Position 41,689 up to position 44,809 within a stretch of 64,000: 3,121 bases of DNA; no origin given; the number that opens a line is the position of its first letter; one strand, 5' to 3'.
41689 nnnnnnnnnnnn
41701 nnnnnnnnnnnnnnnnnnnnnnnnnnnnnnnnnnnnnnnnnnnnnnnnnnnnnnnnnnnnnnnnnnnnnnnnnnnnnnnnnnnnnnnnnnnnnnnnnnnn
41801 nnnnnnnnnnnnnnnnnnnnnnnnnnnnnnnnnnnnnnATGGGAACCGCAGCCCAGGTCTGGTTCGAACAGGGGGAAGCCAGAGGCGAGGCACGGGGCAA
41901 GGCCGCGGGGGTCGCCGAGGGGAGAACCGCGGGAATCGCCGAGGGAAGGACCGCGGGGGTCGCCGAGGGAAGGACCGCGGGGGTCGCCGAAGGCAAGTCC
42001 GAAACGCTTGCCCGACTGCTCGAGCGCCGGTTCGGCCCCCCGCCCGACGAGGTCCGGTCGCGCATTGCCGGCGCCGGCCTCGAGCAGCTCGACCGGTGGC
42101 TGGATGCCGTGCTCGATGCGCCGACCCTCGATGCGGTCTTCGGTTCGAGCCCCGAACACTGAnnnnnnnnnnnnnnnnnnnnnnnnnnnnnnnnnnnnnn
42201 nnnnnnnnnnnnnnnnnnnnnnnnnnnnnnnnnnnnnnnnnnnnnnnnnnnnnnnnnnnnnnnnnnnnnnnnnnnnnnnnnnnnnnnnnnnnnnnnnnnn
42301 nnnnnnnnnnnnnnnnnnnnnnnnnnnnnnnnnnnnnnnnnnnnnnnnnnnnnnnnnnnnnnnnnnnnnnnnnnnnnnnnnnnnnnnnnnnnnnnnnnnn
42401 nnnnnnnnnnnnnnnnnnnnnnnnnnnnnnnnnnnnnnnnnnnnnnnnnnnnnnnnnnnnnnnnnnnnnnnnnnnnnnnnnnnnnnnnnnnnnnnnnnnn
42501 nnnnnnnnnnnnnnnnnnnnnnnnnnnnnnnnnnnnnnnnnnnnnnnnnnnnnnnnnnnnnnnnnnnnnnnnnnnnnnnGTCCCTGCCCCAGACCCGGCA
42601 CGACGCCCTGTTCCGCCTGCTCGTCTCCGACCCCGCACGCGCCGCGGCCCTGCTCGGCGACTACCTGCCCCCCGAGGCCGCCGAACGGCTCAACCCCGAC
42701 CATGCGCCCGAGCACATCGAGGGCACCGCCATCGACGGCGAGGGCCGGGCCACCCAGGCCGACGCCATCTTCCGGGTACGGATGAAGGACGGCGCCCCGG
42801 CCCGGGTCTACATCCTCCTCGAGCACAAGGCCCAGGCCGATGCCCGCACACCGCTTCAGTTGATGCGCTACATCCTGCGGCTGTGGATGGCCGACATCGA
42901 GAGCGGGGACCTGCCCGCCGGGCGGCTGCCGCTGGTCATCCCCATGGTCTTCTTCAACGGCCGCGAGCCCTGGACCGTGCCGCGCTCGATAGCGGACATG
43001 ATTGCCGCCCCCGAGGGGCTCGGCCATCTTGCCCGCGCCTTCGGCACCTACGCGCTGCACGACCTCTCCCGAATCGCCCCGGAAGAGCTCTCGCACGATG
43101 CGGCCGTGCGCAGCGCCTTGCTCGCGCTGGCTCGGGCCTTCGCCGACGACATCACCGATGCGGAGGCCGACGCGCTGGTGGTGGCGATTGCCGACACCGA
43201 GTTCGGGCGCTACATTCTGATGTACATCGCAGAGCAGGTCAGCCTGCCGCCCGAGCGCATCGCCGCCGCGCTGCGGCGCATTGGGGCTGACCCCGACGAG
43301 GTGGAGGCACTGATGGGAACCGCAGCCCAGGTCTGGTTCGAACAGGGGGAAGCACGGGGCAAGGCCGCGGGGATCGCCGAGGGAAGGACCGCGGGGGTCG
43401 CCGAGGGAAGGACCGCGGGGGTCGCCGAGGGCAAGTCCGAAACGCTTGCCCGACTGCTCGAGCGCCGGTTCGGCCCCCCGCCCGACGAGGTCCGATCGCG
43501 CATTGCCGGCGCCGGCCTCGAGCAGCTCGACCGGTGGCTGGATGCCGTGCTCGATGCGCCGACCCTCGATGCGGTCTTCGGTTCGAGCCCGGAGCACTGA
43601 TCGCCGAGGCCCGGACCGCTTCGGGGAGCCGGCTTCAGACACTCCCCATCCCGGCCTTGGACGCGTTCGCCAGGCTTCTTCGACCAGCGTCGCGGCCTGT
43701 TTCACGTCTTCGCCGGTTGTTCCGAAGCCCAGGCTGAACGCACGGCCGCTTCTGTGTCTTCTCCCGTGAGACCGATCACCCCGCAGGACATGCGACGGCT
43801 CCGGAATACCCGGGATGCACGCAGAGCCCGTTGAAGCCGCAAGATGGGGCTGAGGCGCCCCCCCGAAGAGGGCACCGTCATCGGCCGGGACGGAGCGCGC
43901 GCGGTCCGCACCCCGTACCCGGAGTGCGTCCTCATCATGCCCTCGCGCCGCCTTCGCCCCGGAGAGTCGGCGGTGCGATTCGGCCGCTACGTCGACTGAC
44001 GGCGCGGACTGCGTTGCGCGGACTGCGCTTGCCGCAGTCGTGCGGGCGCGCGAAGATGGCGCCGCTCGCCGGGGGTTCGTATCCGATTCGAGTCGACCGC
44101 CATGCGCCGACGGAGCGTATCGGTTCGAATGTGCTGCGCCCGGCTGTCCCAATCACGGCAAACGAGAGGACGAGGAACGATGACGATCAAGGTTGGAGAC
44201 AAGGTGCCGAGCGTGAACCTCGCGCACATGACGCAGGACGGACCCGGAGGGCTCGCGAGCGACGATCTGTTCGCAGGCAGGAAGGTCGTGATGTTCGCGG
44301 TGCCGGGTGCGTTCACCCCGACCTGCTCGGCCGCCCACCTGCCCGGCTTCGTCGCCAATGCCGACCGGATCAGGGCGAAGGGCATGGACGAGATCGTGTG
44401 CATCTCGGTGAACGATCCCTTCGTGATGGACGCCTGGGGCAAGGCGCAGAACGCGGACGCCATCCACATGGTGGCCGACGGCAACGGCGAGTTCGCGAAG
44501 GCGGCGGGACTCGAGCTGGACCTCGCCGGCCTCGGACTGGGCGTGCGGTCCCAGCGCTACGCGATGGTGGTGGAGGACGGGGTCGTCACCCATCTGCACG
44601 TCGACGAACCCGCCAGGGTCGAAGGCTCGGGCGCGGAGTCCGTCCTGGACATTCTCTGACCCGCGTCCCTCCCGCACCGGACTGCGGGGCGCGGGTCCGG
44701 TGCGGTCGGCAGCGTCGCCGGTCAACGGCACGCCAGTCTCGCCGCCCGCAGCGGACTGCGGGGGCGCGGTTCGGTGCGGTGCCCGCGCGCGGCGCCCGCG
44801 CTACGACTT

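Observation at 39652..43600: Triplicated rpn genes, each with an internal RBS+ATG for a small antitoxin of different length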

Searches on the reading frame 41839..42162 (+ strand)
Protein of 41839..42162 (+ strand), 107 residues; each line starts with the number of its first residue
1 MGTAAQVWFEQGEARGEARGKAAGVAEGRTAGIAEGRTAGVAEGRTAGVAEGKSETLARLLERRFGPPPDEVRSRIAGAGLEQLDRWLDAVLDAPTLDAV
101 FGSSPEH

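Call 40: predict_structure(alignment_id=A4)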
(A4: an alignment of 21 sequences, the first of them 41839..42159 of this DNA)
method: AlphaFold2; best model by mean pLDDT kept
length: 107 residues; sequences in the alignment: 21
mean_pLDDT: 65.0   pTM: 0.47
mean pLDDT of the five models: 65.0, 63.1, 61.7, 55.5, 54.5
residues with pLDDT >= 90: 0; 70-90: 54; 50-70: 16; < 50: 37
segments of 3 or more residues with pLDDT < 50: 14-44, 105-107
pLDDT, mean of each block of 10 residues (from residue 1): 52 49 44 42 56 82 84 82 84 81 55
secondary structure, 60 per line:
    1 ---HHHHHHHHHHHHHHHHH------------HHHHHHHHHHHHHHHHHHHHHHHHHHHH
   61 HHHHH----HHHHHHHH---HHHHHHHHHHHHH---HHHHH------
elements in order: H4-20 H33-65 H70-77 H81-93 H97-101

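Call 44: fold_search(model_id=the predicted structure, library=pdb)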
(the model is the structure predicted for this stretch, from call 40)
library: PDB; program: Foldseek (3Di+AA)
matches with E <= 10: 4; with E <= 0.001: 0
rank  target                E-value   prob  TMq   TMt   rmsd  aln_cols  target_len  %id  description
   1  6u7b_D                5.0e+00  0.11  0.24  0.16   5.8        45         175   27  Structure of E. coli MS115-1 CdnC:HORMA-deltaN complex (released 2019-12-25)
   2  6dmx_G                7.0e+00  0.06  0.19  0.24   8.6        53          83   15  HBZ56 in complex with KIX and c-Myb (released 2018-09-19)
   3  6u7b_B                7.4e+00  0.08  0.24  0.15   5.8        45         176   27  Structure of E. coli MS115-1 CdnC:HORMA-deltaN complex (released 2019-12-25)
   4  3m9v                  7.8e+00  0.04  0.23  0.08  16.8        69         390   28  X-ray Structure of a KijD3 in Complex with dTDP (released 2010-04-07)

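Call 45: search_solved_structures(query=A4, max_evalue=10, show_alignments=2)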
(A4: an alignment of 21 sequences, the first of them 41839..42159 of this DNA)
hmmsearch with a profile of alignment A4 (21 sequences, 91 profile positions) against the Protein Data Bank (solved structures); distinct sequences matched with E-value up to 10: 14.
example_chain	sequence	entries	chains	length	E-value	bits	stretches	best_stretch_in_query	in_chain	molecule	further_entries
5gp9_A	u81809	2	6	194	0.047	17.2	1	3-65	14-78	Transcriptional regulator (TetR/AcrR family)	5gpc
5gpa_A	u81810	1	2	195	0.048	17.2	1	3-65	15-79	Transcriptional regulator (TetR/AcrR family)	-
6h30_A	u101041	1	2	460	0.14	15.7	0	2-20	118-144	Glutamine ABC transporter permease and substrate binding protein protein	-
8jfs_A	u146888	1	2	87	0.18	15.4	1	19-57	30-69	Acylphosphatase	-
3le5_A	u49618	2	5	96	0.46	14.1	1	4-57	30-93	Phosphotransferase system, HPr-related proteins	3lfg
6su9_A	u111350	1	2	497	0.68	13.5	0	14-33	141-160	Pyridoxal kinase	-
7w2o_C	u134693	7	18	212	0.87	13.2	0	2-45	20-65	Probable transcriptional regulator | TetR family transcriptional regulator | Putative transcriptional regulator, TetR family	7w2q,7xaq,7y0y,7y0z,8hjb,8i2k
2wui_A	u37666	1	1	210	0.91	13.1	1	3-60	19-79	TRANSCRIPTIONAL REGULATOR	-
8b5d_A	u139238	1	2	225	1.2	12.8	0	2-20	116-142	ABC transporter permease subunit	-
8b5e_A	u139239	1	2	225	1.2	12.8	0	2-20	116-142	ABC transporter permease subunit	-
6fxg_A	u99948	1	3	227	1.2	12.7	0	2-20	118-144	Amino acid ABC transporter membrane protein PAAT family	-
4ojh_A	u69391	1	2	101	1.3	12.6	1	19-60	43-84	Acylphosphatase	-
2bjd_A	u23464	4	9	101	1.5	12.4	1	19-59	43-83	ACYLPHOSPHATASE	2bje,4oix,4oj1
1y9o_A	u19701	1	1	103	1.6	12.3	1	19-59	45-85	Acylphosphatase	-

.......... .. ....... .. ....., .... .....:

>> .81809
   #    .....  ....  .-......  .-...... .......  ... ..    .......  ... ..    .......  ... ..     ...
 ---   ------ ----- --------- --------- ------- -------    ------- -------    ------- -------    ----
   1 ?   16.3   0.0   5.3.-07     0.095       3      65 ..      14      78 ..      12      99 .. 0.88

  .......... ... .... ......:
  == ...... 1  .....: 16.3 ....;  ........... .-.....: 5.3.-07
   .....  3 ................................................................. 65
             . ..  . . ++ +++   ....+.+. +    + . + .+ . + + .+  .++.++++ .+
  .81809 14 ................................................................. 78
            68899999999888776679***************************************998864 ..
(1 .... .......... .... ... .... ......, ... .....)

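Call 47: search_protein_families(library=ncbifam, proteins=[window:41839-42162:+], max_evalue=0.01)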
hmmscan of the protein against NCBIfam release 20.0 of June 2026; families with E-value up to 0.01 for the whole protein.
window:41839-42162:+ (107 aa): 4 families
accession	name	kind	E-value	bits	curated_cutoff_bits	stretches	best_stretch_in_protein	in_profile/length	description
NF004270.2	PRK05687.2-1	equivalog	6.1e-08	32.5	180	1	9-56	43-90/223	flagellar assembly protein FliH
NF009925.1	PRK13386.1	equivalog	6.4e-08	32.1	192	1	6-60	36-90/228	flagellar assembly protein FliH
NF004267.1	PRK05687.1-3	equivalog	3.1e-05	23.2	293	1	10-56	77-123/266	flagellar assembly protein FliH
NF004266.1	PRK05687.1-1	equivalog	0.0004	19.9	260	1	15-55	52-92/230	flagellar assembly protein FliH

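Call 48: search_protein_families(library=padloc, proteins=[window:41839-42162:+], max_evalue=0.01)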
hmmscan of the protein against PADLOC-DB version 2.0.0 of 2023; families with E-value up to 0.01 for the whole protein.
window:41839-42162:+ (107 aa): 0 families

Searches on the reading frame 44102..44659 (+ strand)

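Call 4: search_protein_families(library=pfam, proteins=[window:44102-44659:+], max_evalue=0.01)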
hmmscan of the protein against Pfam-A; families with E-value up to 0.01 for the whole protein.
window:44102-44659:+ (185 aa): 2 families
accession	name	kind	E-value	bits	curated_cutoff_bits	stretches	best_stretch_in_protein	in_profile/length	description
PF08534.16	Redoxin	-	2.6e-35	121.8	26.6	1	30-182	1-148/148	Redoxin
PF00578.27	AhpC-TSA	-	4.6e-12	46.4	26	1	31-163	1-122/124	AhpC/TSA family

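Call 47: search_protein_families(library=ncbifam, proteins=[window:44102-44659:+], max_evalue=0.01)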
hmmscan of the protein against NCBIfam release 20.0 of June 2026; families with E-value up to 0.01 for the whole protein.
window:44102-44659:+ (185 aa): 10 families
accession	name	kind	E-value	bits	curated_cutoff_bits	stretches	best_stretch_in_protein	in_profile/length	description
NF009668.0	PRK13189.1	equivalog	4e-07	29.5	211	1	27-114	8-89/224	peroxiredoxin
NF040737.1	peroxi_PrxU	equivalog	9.4e-07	28.7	270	1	18-170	25-176/233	thioredoxin-dependent peroxiredoxin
NF010122.0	PRK13599.1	equivalog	3.9e-05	23.2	456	1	31-173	9-146/220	peroxiredoxin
NF001808.0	PRK00522.1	equivalog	4.8e-05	22.8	123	1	29-148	18-131/167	thiol peroxidase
NF045827.1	perox_SUH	exception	0.00038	19.9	298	1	29-166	18-147/178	thiol peroxidase Prx-SUH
NF009669.0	PRK13190.1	equivalog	0.00043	19.6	261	1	27-110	1-77/203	putative peroxiredoxin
NF009670.0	PRK13191.1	equivalog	0.00066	19.3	374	1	31-104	9-76/215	putative peroxiredoxin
NF011576.0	PRK15000.1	subfamily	0.0008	19.1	301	1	58-167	33-142/200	peroxiredoxin C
NF006960.0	PRK09437.1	equivalog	0.0015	18.5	140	1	28-112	3-81/156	thioredoxin-dependent thiol peroxidase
TIGR03137.1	AhpC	equivalog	0.0035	17.1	272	1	53-166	25-135/187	alkyl hydroperoxide reductase subunit C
